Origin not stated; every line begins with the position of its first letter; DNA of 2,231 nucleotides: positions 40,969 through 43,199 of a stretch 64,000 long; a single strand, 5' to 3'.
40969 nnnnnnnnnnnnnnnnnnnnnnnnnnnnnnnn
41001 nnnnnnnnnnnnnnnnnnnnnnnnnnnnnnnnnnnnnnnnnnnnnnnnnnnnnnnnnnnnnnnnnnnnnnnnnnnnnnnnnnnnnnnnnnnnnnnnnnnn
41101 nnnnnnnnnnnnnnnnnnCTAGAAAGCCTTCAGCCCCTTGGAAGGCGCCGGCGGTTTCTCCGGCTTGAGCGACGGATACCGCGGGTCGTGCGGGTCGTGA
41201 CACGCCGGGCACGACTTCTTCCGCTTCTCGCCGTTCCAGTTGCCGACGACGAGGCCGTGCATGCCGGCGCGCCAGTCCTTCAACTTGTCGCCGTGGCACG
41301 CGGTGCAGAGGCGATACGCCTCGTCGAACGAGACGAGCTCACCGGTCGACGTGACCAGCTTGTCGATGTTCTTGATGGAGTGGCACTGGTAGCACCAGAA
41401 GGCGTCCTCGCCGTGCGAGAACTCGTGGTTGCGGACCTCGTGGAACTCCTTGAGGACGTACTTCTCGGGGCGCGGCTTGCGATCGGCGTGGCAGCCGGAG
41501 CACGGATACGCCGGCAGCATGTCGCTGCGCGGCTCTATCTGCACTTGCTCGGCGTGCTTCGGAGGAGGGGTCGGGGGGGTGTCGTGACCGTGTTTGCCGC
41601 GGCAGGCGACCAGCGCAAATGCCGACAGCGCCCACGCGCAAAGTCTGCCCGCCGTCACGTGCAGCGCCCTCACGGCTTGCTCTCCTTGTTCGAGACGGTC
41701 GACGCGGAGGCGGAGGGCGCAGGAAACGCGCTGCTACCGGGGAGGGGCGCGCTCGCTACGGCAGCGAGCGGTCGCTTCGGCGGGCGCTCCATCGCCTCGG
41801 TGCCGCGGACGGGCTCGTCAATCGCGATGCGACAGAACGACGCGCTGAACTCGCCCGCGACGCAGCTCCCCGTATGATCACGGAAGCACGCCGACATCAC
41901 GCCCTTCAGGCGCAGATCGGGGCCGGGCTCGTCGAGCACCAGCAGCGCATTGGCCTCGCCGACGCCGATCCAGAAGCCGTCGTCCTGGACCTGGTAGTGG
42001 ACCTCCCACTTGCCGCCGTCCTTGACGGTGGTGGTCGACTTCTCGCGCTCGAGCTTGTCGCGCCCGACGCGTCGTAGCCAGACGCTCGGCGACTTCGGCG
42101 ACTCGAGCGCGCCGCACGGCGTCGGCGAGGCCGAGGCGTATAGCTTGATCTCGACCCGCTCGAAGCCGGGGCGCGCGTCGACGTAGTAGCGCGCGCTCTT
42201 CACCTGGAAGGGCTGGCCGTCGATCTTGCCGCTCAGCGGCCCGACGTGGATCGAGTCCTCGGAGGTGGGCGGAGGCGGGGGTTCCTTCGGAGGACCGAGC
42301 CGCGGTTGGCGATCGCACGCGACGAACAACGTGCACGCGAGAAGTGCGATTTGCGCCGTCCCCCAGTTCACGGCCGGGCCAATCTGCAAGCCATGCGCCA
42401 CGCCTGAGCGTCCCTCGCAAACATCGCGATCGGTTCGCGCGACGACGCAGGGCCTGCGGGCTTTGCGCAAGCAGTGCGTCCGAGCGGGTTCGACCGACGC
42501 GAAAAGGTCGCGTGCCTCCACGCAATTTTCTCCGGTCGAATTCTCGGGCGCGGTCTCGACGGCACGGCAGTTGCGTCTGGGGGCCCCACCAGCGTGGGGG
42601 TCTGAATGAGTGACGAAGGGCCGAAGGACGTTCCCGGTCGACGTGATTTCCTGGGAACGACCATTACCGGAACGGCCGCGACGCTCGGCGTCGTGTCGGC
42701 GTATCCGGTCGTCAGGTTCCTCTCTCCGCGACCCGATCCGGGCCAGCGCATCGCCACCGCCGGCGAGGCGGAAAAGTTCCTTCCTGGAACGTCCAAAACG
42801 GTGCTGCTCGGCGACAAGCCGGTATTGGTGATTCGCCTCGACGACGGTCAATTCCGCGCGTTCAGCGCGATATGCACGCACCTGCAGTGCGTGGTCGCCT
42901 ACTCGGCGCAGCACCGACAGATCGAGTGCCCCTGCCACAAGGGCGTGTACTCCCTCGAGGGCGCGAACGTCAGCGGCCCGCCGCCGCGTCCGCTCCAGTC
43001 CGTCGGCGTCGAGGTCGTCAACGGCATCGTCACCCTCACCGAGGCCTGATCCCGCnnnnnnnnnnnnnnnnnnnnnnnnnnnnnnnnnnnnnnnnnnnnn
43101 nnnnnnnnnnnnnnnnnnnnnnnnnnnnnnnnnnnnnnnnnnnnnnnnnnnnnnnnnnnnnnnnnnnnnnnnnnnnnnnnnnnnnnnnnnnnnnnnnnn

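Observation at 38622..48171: Divergent ten-gene multiheme electron-transfer supercluster: Rieske/cytochrome b with 9-heme and about 34-heme cytochromes, back to back with a tetraheme-NrfC-NrfD quinol module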

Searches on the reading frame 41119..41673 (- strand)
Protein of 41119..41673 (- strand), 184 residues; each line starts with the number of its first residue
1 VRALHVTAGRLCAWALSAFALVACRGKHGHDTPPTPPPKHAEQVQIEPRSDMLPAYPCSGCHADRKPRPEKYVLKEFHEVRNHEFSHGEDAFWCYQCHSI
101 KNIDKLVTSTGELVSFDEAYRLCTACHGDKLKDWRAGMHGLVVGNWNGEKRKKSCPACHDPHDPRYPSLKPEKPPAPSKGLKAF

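Call 4: search_protein_families(library=pfam, max_evalue=0.01, proteins=[window:41119-41673:-])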
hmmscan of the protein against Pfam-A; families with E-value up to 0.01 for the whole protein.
window:41119-41673:- (184 aa): 7 families
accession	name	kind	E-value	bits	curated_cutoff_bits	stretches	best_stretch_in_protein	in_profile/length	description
PF14522.11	Cytochrome_C7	-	1.1e-06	28.8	24.8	2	82-160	4-67/67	Cytochrome c7 and related cytochrome c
PF22113.1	Mtrc-MtrF_II-IV_dom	-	5.7e-06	26.4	30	2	46-139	72-175/176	Outer membrane cytochrome MtrC/MtrF-like, domains II/IV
PF09699.15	Paired_CXXCH_1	-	1.6e-05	25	20.6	0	152-170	6-24/41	Doubled CXXCH motif (Paired_CXXCH_1)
PF14537.11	Cytochrom_c3_2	-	2.7e-05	25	25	1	87-164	2-69/79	Cytochrome c3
PF22678.1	Cytochrom_c_NrfB-like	-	9e-05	23.3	27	0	123-163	1-44/89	Cytochrome c-type protein NrfB-like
PF13435.11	Cytochrome_C554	-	0.0028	19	20.8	0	40-79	33-72/84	Cytochrome c554 and c-prime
PF02085.21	Cytochrom_CIII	-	0.0067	17.2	22.9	0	80-162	18-85/101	Class III cytochrome C family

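Call 5: search_protein_families(library=ncbifam, max_evalue=0.01, proteins=[window:41119-41673:-])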
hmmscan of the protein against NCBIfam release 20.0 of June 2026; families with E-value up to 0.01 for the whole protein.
window:41119-41673:- (184 aa): 4 families
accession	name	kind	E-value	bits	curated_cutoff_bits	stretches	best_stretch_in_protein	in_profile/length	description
TIGR01905.1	paired_CXXCH_1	subfamily_domain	0.00054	19.8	25.2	0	152-163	6-17/41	doubled CXXCH domain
TIGR03508.1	decahem_SO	subfamily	0.00069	19.2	192.2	0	122-163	4-45/258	DmsE family decaheme c-type cytochrome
NF008659.0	PRK11659.1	equivalog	0.0035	17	184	0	93-163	48-121/188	cytochrome c nitrite reductase pentaheme subunit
NF041028.1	decahem_GSU2203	exception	0.0067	15.7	325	0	122-162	38-77/317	GSU2203 family decaheme c-type cytochrome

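Call 52: search_solved_structures(query=window:41119-41673:-, max_evalue=1)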
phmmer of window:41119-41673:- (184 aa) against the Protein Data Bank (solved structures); distinct sequences matched with E-value up to 1: 5.
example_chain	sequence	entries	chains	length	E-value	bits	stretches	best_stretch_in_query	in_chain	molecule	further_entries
9yuq_N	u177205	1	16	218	0.034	17.1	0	89-128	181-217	Putative multiheme cytochrome c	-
3dwh_A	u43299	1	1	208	0.093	15.7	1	104-170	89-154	E3 ubiquitin-protein ligase UHRF1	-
6vcs_A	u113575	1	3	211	0.094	15.7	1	104-170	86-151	E3 ubiquitin-protein ligase UHRF1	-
3bi7_A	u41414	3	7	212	0.095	15.6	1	104-170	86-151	E3 ubiquitin-protein ligase UHRF1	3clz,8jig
2pb7_A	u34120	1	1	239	0.12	15.3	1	104-170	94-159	E3 ubiquitin-protein ligase UHRF1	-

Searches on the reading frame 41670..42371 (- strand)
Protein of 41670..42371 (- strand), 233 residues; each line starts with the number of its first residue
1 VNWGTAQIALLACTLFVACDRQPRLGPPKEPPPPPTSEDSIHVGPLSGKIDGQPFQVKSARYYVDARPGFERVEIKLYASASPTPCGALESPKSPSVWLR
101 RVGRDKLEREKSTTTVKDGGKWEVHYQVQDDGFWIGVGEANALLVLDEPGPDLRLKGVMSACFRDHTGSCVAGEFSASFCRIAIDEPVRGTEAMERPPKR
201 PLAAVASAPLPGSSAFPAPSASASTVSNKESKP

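Call 4: search_protein_families(library=pfam, max_evalue=0.01, proteins=[window:41670-42371:-])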
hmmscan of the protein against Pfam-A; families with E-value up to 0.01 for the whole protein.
window:41670-42371:- (233 aa): 0 families

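Call 5: search_protein_families(library=ncbifam, max_evalue=0.01, proteins=[window:41670-42371:-])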
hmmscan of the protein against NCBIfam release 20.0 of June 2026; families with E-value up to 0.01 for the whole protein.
window:41670-42371:- (233 aa): 0 families

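Call 41: search_protein_representatives(protein=window:41670-42371:-)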
Query: 233 residues. Proteins with E-value up to 0.001 (for the whole library): 95; up to 1e-10: 69; up to 1e-30: 21. The best 95 are listed.
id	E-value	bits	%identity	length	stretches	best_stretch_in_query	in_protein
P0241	4.2e-64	232.7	53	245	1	4-213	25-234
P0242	3.9e-63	229.5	55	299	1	12-222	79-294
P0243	1.9e-54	201.1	61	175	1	46-200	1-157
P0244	3.6e-48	180.5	47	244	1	7-200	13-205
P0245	2.7e-47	177.6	46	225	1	5-205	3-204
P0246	9.4e-47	175.9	45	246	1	15-224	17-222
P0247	1.5e-45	171.9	46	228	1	12-199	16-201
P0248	1.1e-42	162.6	45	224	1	10-201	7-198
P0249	2.3e-42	161.5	42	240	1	6-226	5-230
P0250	1.0e-39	152.9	44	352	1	7-215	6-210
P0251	2.0e-39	151.9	42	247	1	11-202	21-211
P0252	1.2e-38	149.4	42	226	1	11-207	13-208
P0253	1.8e-38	148.7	43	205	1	8-199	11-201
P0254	4.2e-38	147.6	40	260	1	9-202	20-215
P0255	6.9e-37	143.6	42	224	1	9-198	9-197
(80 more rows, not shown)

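Call 50: predict_structure(alignment_id=A4)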
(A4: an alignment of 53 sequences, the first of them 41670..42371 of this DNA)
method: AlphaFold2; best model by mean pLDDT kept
length: 233 residues; sequences in the alignment: 53
mean_pLDDT: 87.0   pTM: 0.74
mean pLDDT of the five models: 87.0, 86.7, 86.6, 86.4, 86.1
residues with pLDDT >= 90: 157; 70-90: 26; 50-70: 48; < 50: 2
segments of 3 or more residues with pLDDT < 50: none
pLDDT, mean of each block of 10 residues (from residue 1): 70 79 85 98 98 98 97 98 97 98 97 97 98 96 98 98 98 98 79 59 58 57 60 55
secondary structure, 60 per line:
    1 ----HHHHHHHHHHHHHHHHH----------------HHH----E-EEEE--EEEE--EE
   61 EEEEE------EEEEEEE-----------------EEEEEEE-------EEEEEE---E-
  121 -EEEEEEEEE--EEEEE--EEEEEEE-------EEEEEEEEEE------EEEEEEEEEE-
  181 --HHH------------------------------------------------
elements in order: H5-21 E47-50 E53-56 E59-65 E72-78 E96-102 E110-115 E122-130 E133-137 E140-146 E154-163 E170-179

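Call 56: fold_search(model_id=the predicted structure, library=pdb)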
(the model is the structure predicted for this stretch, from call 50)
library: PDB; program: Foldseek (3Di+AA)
matches with E <= 10: 566; with E <= 0.001: 0
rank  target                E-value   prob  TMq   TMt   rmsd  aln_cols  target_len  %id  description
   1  3wck_A                2.9e-02  0.23  0.13  0.14  17.2       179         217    9  Crystal structure of monomeric photosensitizing fluorescent protein, Supernova (released 2013-10-02)
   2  3wck_F                4.1e-02  0.20  0.13  0.14  17.2       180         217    9  Crystal structure of monomeric photosensitizing fluorescent protein, Supernova (released 2013-10-02)
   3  2wiq_B                5.1e-02  0.18  0.13  0.13  17.1       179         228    9  Fluorescent protein KillerRed in the native state (released 2009-08-11)
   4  2wis_B                6.0e-02  0.18  0.13  0.13  16.9       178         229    9  Fluorescent protein KillerRed in the bleached state (released 2009-08-11)
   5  3wck_C                7.4e-02  0.18  0.13  0.13  16.9       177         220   10  Crystal structure of monomeric photosensitizing fluorescent protein, Supernova (released 2013-10-02)
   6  1ngl                  1.1e-01  0.20  0.17  0.20  16.6       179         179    8  HUMAN NEUTROPHIL GELATINASE-ASSOCIATED LIPOCALIN (HNGAL), REGULARISED AVERAGE NMR STRUCTURE (released 1999-05-26)
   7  3wck_G                1.5e-01  0.14  0.13  0.14  17.0       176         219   10  Crystal structure of monomeric photosensitizing fluorescent protein, Supernova (released 2013-10-02)
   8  3a8s_A                1.6e-01  0.13  0.13  0.14  17.1       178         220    9  Crystal structure analysis of the fluorescent protein KillerRed (released 2010-04-14)
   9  4n6q                  1.6e-01  0.08  0.14  0.17  14.3       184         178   15  Crystal structure of VosA velvet domain (released 2014-01-22)
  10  4tza_A                1.7e-01  0.08  0.13  0.14  17.4       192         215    8  TGP, an extremely thermostable green fluorescent protein created by structure-guided surface engineering (released 2014-10-22)
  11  4b30_B                1.9e-01  0.13  0.13  0.14  16.9       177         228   10  Structure of the mutant V44A of the fluorescent protein KillerRed (released 2013-01-16)
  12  4zfs_C                1.9e-01  0.12  0.13  0.13  17.1       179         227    8  Phototoxic Fluorescent Protein KillerOrange (released 2015-12-23)
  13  4zfs_A                2.0e-01  0.13  0.13  0.13  17.2       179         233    8  Phototoxic Fluorescent Protein KillerOrange (released 2015-12-23)
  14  6j1b                  2.1e-01  0.15  0.13  0.13  16.8       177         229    7  Photoswitchable fluorescent protein Gamillus, N150C/T204V double mutant, on-state (released 2019-11-06)
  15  2zmu                  2.1e-01  0.14  0.14  0.15  16.9       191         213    7  Crystal Structure of Monomeric Kusabira-Orange (MKO), Orange-Emitting GFP-like Protein, at pH 9.1 (released 2008-10-21)
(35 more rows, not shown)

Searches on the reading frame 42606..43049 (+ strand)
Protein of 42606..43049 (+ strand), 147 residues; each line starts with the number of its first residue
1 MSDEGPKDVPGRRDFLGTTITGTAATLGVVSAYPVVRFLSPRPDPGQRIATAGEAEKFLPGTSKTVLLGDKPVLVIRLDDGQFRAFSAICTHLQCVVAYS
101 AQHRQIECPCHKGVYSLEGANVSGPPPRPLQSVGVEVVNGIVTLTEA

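Call 4: search_protein_families(library=pfam, max_evalue=0.01, proteins=[window:42606-43049:+])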
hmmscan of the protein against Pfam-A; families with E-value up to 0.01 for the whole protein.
window:42606-43049:+ (147 aa): 2 families
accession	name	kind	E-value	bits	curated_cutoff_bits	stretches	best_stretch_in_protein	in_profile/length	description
PF00355.32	Rieske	-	1.6e-15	57.2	20.3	1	54-132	7-86/88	Rieske [2Fe-2S] domain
PF13806.12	Rieske_2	-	1.7e-05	25.1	27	1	54-144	7-103/104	Rieske-like [2Fe-2S] domain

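Call 5: search_protein_families(library=ncbifam, max_evalue=0.01, proteins=[window:42606-43049:+])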
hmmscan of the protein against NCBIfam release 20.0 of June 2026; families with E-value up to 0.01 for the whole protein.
window:42606-43049:+ (147 aa): 15 families
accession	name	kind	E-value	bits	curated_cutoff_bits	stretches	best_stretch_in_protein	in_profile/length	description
NF010001.0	PRK13474.1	subfamily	1.2e-19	70.3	154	1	3-145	3-162/178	cytochrome b6-f complex iron-sulfur subunit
NF045928.1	Cytb6fFeSPetC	equivalog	7.3e-18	64.6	250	1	11-145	13-164/179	cytochrome b6-f complex iron-sulfur subunit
TIGR01416.1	Rieske_proteo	equivalog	1.9e-16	60.6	97.4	2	83-131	109-161/176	ubiquinol-cytochrome c reductase iron-sulfur subunit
NF041174.1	SDX_Thmprot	equivalog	9e-09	35.5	170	1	65-126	18-80/109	sulredoxin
NF050121.1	bc1_QcrA_actin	exception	1.7e-08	34.3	275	1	81-137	238-297/319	cytochrome bc1 complex Rieske iron-sulfur subunit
NF041683.1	ant_diox_AndAb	equivalog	4.5e-08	33.2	150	1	52-144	5-98/100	anthranilate 1,2-dioxygenase ferredoxin subunit AndAb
TIGR02694.1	arsenite_ox_S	equivalog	3.3e-07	30.2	95.65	1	80-117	48-85/129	arsenate reductase (azurin) small subunit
NF058607.1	GlBtMonoOxGbcA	equivalog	1.6e-05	23.5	670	1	61-120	69-130/420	glycine betaine monooxygenase oxygenase subunit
TIGR02378.1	nirD_assim_sml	equivalog_domain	2.2e-05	24.6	74.65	1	53-144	6-103/105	nitrite reductase small subunit NirD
NF007422.0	PRK09965.1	equivalog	3.4e-05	23.8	113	1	70-144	22-98/106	bifunctional 3-phenylpropionate/cinnamic acid dioxygenase ferredoxin subunit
TIGR02377.1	MocE_fam_FeS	subfamily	3.6e-05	23.7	136.15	1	75-143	28-98/101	MocE family 2Fe-2S type ferredoxin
NF042948.2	3PPDioc_HcaC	equivalog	6.1e-05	23.2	150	1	54-142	8-98/105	3-phenylpropionate/cinnamic acid dioxygenase ferredoxin subunit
NF042946.1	3PPDioc_HcaE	equivalog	9.3e-05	21.6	830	1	65-122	56-115/450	3-phenylpropionate/cinnamic acid dioxygenase subunit alpha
NF041684.1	ant_diox_AndAc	equivalog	0.00024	19.8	750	1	54-125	53-125/418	anthranilate 1,2-dioxygenase large subunit AndAc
TIGR01409.1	TAT_signal_seq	domain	0.0092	16.3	16.7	0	12-34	3-22/29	twin-arginine translocation signal domain-containing protein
